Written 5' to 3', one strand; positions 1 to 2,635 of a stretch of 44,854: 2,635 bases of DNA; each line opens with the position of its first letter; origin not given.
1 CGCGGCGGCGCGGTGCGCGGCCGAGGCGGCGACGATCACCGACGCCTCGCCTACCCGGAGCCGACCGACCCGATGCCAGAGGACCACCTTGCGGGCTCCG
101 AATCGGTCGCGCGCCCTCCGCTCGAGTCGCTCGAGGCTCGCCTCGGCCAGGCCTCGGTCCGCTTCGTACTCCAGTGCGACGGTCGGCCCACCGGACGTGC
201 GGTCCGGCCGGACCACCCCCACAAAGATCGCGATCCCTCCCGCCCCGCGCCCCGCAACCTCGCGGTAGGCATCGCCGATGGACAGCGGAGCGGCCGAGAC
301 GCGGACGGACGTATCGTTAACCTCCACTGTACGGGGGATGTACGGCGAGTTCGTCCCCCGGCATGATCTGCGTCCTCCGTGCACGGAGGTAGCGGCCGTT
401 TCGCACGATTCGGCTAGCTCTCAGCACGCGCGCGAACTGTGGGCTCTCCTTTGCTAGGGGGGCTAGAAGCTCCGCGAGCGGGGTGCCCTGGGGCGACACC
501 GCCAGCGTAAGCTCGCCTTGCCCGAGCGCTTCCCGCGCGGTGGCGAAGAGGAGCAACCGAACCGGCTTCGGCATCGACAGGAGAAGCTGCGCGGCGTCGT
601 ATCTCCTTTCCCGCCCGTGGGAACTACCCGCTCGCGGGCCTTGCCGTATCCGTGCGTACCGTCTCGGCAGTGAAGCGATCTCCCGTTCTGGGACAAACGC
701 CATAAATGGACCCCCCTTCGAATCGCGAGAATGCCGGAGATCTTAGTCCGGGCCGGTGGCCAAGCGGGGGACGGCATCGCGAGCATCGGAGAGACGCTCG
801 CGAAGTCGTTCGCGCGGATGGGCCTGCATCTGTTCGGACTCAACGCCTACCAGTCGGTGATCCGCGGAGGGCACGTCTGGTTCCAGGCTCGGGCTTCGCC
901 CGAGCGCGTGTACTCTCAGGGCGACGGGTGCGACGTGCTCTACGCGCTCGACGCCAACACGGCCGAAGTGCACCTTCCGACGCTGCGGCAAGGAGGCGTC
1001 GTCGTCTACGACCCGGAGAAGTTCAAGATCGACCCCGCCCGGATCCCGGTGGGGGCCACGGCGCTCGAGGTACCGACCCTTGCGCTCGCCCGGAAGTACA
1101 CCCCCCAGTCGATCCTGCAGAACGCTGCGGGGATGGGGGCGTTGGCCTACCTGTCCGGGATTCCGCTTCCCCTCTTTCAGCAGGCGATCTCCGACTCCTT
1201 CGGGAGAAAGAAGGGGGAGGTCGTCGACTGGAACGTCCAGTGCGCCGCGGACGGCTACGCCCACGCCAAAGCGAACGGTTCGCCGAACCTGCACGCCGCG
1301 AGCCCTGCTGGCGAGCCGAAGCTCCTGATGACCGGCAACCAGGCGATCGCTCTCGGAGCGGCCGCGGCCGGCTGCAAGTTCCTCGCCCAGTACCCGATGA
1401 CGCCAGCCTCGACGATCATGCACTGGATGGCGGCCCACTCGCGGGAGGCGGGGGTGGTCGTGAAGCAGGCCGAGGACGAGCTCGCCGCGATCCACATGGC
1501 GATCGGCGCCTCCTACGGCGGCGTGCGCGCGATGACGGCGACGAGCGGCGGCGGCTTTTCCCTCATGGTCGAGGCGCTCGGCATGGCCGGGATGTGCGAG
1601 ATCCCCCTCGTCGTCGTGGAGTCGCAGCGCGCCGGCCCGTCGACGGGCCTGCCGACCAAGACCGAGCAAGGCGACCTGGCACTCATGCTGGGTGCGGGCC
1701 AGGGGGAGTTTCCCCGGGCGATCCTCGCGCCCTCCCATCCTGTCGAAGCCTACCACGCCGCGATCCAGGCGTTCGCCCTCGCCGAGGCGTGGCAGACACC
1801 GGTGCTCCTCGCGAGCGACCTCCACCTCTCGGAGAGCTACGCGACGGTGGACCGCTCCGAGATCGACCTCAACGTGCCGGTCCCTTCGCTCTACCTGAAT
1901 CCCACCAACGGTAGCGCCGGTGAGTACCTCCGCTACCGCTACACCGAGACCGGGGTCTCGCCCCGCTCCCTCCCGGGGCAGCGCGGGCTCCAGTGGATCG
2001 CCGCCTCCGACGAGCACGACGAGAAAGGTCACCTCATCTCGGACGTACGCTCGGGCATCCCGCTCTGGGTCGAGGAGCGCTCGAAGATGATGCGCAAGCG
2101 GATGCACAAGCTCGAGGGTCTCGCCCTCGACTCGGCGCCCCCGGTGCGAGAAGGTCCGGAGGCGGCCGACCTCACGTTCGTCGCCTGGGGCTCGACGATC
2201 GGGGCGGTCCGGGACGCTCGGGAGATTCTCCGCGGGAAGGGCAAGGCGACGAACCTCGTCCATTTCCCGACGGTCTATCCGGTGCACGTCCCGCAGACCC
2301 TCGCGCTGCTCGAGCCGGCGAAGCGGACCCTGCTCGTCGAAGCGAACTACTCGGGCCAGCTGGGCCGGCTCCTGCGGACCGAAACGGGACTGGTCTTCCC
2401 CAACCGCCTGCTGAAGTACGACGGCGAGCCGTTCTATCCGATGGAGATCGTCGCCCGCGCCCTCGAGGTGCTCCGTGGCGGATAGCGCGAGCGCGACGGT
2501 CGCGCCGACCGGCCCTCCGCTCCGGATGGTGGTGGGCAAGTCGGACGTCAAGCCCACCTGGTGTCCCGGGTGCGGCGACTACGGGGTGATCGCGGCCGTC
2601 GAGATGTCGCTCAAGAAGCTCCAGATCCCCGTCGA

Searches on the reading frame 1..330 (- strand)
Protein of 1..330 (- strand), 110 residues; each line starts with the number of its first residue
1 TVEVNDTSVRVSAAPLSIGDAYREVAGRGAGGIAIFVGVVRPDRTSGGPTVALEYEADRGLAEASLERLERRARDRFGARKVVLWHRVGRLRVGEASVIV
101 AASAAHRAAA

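Call 5: search_protein_families(library=pfam, proteins=[window:1-330:-], max_evalue=0.01)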
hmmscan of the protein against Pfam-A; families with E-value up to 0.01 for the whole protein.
window:1-330:- (110 aa): 1 family
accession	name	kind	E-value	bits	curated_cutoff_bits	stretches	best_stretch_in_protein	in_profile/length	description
PF02391.22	MoaE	-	1.7e-26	93.1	23.4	1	12-110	2-100/114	MoaE protein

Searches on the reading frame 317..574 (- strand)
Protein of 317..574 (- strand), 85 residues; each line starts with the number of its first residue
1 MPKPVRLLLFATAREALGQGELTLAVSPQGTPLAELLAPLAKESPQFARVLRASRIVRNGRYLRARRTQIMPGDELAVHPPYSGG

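Call 31: find_related_loci(query=window:317-574:-, collection=metagenome_contigs, flank=1200)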
Query window:317-574:- (85 aa) in metagenome_contigs; peptide patterns used: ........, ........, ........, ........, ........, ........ (x = any residue, [..] = any of these).
600 stretches matched a pattern (row limit reached: there are more); 2 encode a relative of the query (tblastn E <= 1e-3); 2 distinct loci.
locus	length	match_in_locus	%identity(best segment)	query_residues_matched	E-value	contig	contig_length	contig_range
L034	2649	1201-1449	41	1-85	1e-12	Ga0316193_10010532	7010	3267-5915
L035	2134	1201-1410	39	5-78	6e-9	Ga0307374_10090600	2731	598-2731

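Call 32: find_related_loci(query=window:317-574:-, collection=genome_contigs, flank=1200)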
Query window:317-574:- (85 aa) in genome_contigs; peptide patterns used: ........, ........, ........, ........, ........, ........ (x = any residue, [..] = any of these).
600 stretches matched a pattern (row limit reached: there are more); 1 encode a relative of the query (tblastn E <= 1e-3); 1 distinct loci.
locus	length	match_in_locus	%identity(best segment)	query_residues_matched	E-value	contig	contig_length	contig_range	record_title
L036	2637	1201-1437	33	5-85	6e-10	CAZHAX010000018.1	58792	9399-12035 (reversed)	MAG TPA_asm: uncultured Anaerolineales bacterium isolate binchicken_co116_387 genome assembly, contig: NODE_359_length_5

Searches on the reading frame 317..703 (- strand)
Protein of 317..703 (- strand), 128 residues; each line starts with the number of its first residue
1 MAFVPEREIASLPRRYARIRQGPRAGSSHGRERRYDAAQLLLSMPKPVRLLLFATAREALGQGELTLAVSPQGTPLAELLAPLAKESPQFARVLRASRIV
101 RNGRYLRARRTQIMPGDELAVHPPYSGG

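Call 5: search_protein_families(library=pfam, proteins=[window:317-703:-], max_evalue=0.01)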
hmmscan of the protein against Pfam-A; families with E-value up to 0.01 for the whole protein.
window:317-703:- (128 aa): 1 family
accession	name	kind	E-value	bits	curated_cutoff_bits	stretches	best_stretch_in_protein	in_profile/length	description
PF02597.26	ThiS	-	2.4e-09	38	22.5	1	51-128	2-76/76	ThiS family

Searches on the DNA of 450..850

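Call 3: search_rna_families(source=window, start=450, end=850, threshold=evalue, max_evalue=10, show_alignments=3)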
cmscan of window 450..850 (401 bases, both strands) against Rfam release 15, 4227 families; matches with E-value up to 10: 3.
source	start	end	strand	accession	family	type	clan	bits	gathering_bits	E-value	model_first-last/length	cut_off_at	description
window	453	528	+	RF01838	sobemo_FSE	Cis-reg; frameshift_element;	-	14.2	55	3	1-79/79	no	sobemovirus ribosomal frameshift elemental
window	666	701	+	RF01157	sn1185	Gene; snRNA; snoRNA; CD-box;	-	13.8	60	6.8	1-66/66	no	Small nucleolar RNA sn1185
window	558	576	-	RF02523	ROSE_3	Cis-reg; thermoregulator;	-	12.8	43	4.8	5-23/69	no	Repression of heat shock gene expression (ROSE) element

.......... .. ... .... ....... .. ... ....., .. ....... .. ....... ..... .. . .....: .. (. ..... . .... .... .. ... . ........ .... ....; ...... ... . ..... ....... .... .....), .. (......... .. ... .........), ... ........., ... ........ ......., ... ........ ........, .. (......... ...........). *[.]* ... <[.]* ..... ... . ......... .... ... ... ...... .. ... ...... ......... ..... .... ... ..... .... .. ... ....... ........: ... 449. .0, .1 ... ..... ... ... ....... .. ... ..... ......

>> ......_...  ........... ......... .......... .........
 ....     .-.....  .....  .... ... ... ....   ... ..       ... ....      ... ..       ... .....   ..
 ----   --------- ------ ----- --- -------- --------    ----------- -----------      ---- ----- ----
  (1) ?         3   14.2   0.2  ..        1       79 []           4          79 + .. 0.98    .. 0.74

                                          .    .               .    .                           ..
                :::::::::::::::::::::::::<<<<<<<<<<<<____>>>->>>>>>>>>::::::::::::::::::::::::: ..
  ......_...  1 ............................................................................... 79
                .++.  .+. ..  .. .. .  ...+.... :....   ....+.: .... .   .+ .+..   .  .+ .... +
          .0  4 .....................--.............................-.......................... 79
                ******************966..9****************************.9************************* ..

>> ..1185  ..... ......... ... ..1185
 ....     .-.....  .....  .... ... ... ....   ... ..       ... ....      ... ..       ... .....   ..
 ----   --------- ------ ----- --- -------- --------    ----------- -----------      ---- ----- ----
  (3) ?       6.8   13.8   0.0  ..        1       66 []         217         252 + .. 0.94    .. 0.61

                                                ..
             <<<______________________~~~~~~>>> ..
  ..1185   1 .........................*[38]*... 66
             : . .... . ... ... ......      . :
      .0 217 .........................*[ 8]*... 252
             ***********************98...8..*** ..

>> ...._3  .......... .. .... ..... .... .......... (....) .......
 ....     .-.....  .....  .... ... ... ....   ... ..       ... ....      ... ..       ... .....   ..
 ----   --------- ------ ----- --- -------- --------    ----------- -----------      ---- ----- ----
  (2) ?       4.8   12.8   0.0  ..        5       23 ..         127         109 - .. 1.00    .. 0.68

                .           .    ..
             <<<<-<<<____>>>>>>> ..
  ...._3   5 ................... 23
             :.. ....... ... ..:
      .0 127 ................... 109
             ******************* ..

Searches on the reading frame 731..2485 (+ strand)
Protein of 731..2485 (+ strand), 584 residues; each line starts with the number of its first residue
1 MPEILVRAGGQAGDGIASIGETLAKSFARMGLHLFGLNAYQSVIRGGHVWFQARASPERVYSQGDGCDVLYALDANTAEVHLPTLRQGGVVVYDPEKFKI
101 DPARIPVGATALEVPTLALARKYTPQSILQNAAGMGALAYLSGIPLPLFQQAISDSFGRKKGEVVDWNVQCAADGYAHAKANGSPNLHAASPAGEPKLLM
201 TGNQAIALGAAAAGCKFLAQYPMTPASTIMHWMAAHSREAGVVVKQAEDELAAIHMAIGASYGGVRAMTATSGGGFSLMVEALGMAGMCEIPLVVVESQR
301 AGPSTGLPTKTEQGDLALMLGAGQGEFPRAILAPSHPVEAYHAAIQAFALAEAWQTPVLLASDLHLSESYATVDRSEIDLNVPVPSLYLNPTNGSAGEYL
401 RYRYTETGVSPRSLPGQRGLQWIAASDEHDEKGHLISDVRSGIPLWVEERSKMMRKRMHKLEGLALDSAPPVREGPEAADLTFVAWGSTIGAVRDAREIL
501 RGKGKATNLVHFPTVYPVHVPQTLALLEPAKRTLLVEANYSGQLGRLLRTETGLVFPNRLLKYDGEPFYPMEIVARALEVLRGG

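Call 5: search_protein_families(library=pfam, proteins=[window:731-2485:+], max_evalue=0.01)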
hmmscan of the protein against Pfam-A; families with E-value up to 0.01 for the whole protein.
window:731-2485:+ (584 aa): 5 families
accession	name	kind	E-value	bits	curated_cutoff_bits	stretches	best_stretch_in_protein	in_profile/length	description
PF01855.24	POR_N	-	2.7e-55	188.1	27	1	209-436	2-218/231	Pyruvate flavodoxin/ferredoxin oxidoreductase, thiamine diP-bdg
PF01558.24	POR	-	2.4e-32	112.9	27.4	1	12-177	1-173/173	Pyruvate ferredoxin/flavodoxin oxidoreductase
PF02780.25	Transketolase_C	-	0.00015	22.1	25.9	1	477-540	8-71/124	Transketolase, C-terminal domain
PF02776.23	TPP_enzyme_N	-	0.00017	21.8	26.8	1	200-309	1-107/119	Thiamine pyrophosphate enzyme, N-terminal TPP binding domain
PF17147.9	PFOR_II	-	0.008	17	27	0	479-547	1-70/102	Pyruvate:ferredoxin oxidoreductase core domain II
